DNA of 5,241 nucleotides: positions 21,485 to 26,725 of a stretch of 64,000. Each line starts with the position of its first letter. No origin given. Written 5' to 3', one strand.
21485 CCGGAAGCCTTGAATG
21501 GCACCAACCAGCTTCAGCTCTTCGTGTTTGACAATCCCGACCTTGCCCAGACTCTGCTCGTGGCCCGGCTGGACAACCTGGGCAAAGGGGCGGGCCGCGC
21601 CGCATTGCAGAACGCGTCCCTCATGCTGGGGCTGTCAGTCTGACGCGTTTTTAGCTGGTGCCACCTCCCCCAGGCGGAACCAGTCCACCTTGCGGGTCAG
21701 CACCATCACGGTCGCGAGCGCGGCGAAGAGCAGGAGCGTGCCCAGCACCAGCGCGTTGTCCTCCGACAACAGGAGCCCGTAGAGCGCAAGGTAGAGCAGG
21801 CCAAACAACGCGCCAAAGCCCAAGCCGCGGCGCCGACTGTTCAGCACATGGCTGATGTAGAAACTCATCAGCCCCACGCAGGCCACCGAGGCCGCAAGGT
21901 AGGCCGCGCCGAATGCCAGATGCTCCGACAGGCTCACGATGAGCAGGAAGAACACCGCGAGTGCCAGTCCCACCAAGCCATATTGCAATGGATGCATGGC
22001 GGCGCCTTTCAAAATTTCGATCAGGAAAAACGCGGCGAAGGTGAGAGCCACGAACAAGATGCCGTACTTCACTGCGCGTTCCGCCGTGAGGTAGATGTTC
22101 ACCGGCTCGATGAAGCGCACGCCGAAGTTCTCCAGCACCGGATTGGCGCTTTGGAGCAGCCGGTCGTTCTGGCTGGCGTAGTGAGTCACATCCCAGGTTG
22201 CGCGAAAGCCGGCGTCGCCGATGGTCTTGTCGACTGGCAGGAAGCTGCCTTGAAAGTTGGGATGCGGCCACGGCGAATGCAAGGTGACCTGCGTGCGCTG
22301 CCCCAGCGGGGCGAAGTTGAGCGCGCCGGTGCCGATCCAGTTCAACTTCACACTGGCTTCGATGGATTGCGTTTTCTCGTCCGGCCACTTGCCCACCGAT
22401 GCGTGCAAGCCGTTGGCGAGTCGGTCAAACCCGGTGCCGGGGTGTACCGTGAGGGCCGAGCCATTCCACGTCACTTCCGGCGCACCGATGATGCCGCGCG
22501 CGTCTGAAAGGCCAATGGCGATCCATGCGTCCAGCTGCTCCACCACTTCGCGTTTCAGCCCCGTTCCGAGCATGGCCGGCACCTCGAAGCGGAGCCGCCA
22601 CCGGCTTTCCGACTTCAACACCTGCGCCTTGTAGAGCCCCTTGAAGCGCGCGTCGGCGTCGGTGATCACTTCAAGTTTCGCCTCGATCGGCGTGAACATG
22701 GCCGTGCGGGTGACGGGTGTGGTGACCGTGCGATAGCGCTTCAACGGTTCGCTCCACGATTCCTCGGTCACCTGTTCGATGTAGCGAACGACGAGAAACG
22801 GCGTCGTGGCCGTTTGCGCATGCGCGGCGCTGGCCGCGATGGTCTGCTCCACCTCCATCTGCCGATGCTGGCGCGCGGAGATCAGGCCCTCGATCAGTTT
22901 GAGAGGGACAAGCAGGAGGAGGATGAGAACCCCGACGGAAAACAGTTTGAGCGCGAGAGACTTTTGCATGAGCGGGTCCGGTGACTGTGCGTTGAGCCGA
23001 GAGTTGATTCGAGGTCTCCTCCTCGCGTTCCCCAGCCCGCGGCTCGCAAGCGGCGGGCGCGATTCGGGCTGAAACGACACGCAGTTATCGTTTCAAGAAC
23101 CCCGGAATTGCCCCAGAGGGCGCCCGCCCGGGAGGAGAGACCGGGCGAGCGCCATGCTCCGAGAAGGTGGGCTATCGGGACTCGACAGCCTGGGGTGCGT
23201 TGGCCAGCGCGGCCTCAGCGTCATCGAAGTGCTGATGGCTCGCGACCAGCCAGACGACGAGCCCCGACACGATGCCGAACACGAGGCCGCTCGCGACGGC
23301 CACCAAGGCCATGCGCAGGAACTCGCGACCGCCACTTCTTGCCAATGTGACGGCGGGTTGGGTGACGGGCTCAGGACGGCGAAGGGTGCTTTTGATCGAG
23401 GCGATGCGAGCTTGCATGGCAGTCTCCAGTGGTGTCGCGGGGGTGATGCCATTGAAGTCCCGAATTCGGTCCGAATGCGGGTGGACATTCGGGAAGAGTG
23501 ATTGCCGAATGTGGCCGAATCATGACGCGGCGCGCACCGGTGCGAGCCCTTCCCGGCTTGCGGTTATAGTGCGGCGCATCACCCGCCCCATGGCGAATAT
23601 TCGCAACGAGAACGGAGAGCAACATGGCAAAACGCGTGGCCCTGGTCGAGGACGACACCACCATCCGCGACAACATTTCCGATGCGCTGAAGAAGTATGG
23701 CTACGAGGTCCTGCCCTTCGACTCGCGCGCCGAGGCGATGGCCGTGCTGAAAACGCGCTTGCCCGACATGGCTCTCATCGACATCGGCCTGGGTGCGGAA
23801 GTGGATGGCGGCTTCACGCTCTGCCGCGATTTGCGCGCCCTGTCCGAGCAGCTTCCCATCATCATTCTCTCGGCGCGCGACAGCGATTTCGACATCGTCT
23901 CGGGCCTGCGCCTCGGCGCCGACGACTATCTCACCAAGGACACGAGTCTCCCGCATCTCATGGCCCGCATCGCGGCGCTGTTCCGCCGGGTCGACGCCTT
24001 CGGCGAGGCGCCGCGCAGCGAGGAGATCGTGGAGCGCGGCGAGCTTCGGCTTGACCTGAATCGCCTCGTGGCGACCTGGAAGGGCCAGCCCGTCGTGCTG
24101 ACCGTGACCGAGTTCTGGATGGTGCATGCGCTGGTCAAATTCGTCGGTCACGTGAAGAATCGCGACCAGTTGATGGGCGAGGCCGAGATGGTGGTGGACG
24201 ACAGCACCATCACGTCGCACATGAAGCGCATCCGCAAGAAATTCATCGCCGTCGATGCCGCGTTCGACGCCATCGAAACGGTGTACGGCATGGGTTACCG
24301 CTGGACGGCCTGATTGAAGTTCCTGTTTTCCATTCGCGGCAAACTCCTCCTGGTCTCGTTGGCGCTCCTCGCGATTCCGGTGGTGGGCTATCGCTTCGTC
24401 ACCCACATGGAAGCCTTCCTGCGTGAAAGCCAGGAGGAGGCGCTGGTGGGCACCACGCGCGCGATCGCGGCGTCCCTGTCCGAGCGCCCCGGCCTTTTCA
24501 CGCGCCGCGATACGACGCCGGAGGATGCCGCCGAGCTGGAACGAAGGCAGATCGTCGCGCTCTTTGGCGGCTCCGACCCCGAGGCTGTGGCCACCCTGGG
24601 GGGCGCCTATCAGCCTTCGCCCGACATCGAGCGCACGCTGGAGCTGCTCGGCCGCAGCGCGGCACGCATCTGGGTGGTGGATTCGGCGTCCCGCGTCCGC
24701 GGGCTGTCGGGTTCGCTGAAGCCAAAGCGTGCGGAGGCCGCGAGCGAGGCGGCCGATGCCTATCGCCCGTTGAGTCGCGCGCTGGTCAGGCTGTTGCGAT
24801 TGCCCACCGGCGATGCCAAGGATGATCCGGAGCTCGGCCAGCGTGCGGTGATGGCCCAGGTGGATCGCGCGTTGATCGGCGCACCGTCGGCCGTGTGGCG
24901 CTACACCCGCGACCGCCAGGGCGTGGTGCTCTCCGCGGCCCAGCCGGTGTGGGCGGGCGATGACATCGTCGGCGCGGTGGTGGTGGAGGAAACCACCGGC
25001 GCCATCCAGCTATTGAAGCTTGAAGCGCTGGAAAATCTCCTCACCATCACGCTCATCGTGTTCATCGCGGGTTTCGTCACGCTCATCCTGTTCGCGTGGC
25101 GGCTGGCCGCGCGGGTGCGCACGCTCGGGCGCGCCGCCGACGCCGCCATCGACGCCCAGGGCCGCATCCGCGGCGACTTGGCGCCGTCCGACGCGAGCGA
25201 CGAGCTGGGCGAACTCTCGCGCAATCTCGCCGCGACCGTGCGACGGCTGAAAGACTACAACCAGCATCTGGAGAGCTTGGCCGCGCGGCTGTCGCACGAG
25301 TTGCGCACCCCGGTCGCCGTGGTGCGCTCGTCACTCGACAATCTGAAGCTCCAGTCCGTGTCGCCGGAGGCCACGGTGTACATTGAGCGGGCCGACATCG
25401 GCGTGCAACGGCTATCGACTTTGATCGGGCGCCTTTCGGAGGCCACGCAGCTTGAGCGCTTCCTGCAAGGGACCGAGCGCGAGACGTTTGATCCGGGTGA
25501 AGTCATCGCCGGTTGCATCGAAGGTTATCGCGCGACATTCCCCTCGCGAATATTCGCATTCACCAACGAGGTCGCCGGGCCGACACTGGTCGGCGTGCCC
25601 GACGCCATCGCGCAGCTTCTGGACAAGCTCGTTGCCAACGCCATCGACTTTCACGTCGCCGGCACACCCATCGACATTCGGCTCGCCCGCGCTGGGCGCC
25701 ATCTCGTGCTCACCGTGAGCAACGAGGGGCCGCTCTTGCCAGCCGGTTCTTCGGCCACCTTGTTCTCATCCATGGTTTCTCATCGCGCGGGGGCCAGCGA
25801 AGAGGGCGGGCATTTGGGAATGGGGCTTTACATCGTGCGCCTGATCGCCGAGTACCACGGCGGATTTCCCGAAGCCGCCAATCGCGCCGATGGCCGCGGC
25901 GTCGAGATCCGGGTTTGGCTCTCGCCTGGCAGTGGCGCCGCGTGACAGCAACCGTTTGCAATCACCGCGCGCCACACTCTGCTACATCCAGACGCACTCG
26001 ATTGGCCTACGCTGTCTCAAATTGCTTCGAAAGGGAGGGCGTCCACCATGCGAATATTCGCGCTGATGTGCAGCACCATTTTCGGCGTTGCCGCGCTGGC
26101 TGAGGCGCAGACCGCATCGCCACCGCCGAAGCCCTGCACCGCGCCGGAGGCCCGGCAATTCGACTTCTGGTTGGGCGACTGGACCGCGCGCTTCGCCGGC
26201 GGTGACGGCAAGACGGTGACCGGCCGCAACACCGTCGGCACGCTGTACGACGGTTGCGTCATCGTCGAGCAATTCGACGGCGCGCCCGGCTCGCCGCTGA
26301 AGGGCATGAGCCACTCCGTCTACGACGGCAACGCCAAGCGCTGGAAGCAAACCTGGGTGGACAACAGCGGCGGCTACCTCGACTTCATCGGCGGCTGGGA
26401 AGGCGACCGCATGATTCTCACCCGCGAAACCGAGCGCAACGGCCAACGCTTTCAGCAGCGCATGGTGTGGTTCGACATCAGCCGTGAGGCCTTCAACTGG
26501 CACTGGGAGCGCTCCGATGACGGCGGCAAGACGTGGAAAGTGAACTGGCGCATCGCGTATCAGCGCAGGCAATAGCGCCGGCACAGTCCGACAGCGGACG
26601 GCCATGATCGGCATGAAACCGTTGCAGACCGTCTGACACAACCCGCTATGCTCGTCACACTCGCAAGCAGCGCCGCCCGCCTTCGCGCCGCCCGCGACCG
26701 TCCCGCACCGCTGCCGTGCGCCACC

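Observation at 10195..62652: Highly iterated 12-bp palindrome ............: 24 perfect copies in 52 kb of high-GC DNA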

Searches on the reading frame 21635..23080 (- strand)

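Call 8: search_protein_families(library=pfam, proteins=[window:21635-23080:-])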
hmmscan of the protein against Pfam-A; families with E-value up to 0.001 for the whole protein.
window:21635-23080:- (481 aa): 1 family
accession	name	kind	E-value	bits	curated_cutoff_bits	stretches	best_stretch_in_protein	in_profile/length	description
PF06123.17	CreD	-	5.2e-134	447.8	23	1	42-467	2-427/428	Inner membrane protein CreD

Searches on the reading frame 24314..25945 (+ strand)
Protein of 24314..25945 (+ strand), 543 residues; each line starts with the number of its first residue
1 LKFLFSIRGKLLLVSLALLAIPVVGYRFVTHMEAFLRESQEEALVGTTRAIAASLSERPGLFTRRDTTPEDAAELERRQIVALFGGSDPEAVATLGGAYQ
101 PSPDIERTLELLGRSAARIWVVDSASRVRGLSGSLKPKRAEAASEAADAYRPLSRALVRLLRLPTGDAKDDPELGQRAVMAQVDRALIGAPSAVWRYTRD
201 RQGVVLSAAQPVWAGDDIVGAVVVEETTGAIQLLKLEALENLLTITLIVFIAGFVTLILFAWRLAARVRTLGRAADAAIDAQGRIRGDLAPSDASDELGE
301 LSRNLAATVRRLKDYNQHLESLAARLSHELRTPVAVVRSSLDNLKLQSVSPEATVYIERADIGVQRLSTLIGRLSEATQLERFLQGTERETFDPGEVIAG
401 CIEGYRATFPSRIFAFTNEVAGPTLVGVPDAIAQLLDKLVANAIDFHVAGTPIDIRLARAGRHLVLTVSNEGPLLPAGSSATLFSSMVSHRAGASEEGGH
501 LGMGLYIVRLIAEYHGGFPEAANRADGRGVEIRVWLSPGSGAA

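Call 8: search_protein_families(library=pfam, proteins=[window:24314-25945:+])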
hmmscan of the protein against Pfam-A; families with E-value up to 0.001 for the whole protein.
window:24314-25945:+ (543 aa): 3 families
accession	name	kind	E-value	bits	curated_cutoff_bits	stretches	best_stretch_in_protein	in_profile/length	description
PF02518.31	HATPase_c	-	3e-14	53.8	26.4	1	428-537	2-108/111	Histidine kinase-, DNA gyrase B-, and HSP90-like ATPase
PF00512.31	HisKA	-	2.6e-09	37.4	26.9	1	320-381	3-64/66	His Kinase A (phospho-acceptor) domain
PF23846.1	Cache_WalK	-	0.00057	20.7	27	0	167-225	31-91/92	WalK sensor protein kinase Chache domain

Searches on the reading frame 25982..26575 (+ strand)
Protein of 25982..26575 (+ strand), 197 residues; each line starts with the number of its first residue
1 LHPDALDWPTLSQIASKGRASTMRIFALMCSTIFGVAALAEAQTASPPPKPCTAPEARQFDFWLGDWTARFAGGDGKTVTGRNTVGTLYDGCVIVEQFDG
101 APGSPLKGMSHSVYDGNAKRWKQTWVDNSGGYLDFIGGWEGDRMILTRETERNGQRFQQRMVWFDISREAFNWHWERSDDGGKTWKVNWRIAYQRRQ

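Call 32: search_protein_families(library=pfam, proteins=[window:25982-26575:+], max_evalue=0.001)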
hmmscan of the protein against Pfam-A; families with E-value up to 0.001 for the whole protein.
window:25982-26575:+ (197 aa): 1 family
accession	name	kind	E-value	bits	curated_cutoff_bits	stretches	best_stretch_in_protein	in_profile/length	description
PF07617.17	DUF1579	-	5.2e-05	23.6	25.2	1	65-156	14-112/155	Protein of unknown function (DUF1579)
